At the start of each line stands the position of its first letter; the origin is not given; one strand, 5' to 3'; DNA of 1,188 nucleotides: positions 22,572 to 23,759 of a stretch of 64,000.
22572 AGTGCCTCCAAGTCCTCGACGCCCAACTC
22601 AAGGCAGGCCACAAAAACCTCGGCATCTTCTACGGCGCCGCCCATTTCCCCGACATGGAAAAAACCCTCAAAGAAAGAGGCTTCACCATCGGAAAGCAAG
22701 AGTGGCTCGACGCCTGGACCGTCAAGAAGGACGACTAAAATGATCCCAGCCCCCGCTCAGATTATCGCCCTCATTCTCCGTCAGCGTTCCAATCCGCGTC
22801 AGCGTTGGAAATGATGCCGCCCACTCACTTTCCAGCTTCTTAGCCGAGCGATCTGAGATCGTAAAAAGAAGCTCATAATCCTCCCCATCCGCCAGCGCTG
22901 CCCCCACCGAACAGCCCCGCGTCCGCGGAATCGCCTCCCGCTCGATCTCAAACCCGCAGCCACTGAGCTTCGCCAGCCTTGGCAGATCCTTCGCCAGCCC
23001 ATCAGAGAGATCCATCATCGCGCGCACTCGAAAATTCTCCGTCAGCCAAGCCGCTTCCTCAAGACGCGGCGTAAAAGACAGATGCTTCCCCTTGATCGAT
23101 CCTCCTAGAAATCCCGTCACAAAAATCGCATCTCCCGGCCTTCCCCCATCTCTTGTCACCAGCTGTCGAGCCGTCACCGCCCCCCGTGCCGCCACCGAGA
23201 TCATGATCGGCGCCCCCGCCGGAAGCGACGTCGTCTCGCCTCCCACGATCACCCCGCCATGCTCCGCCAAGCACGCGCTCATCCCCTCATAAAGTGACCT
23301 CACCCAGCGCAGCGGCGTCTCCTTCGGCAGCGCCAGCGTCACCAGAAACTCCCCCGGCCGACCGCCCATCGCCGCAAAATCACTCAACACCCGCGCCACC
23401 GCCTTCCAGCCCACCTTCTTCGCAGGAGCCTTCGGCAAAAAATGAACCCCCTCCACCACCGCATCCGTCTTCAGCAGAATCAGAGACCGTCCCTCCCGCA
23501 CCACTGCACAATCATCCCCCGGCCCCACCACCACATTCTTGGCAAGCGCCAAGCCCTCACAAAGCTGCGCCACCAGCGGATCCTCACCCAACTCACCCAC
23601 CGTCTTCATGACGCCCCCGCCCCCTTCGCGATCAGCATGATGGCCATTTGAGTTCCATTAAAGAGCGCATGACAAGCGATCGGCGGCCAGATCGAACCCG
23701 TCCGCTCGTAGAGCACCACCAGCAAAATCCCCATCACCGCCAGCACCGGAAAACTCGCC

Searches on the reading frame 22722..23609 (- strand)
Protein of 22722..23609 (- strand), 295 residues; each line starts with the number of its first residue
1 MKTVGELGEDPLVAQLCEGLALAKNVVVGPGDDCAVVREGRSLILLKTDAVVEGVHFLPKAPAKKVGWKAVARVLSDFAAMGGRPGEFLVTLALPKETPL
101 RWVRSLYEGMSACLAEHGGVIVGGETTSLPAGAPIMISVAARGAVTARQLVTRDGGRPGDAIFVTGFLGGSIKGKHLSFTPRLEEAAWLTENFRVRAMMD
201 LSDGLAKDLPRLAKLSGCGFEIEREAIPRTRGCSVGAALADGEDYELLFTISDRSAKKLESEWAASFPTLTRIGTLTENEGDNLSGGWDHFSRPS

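Call 104: search_protein_families(library=ncbifam, proteins=[window:22722-23609:-], max_evalue=0.001)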
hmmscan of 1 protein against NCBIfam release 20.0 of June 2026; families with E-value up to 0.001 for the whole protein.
window:22722-23609:- (295 aa): 13 families
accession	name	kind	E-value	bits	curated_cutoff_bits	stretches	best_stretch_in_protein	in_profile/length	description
TIGR01379.1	thiL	equivalog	5.2e-65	219.5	184.15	1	12-282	5-299/320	thiamine-phosphate kinase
NF004351.0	PRK05731.1-4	equivalog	9e-49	166.3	324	1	2-251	9-271/321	thiamine-phosphate kinase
NF004350.0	PRK05731.1-1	equivalog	2.1e-37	128.8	441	2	23-174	20-167/325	thiamine-phosphate kinase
NF004353.0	PRK05731.2-2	equivalog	8.5e-36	123.6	301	1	29-292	17-303/311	thiamine-phosphate kinase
NF004354.0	PRK05731.2-3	equivalog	1.4e-29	103.4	204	1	31-280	17-263/273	thiamine-phosphate kinase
TIGR04049.1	AIR_rel_sll0787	hypoth_equivalog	2.9e-17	62.7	321.3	1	24-279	36-293/318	sll0787 family AIR synthase-like protein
TIGR00476.1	selD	equivalog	5.5e-16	58.6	125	1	25-172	39-180/311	selenide, water dikinase SelD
TIGR04050.1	MSMEG_0567_Cter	hypoth_equivalog_domain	1.9e-11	44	312.2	1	31-284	33-278/296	MSMEG_0567/sll0787 family protein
TIGR02124.1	hypE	equivalog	5.2e-11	42.1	251.6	1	22-228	24-244/332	hydrogenase expression/formation protein HypE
TIGR03267.1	methan_mark_2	hypoth_equivalog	4.6e-10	39.1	365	1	24-175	37-181/323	methanogenesis marker 2 protein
NF010705.0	PRK14105.1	equivalog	2.8e-09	36.3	291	1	23-170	39-179/345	selenide, water dikinase SelD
NF002098.0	PRK00943.1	equivalog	3.1e-05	23.1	299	1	65-171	79-183/347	selenide, water dikinase SelD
TIGR00878.1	purM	equivalog_domain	0.00015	21.1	236.35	1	65-163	76-176/332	phosphoribosylformylglycinamidine cyclo-ligase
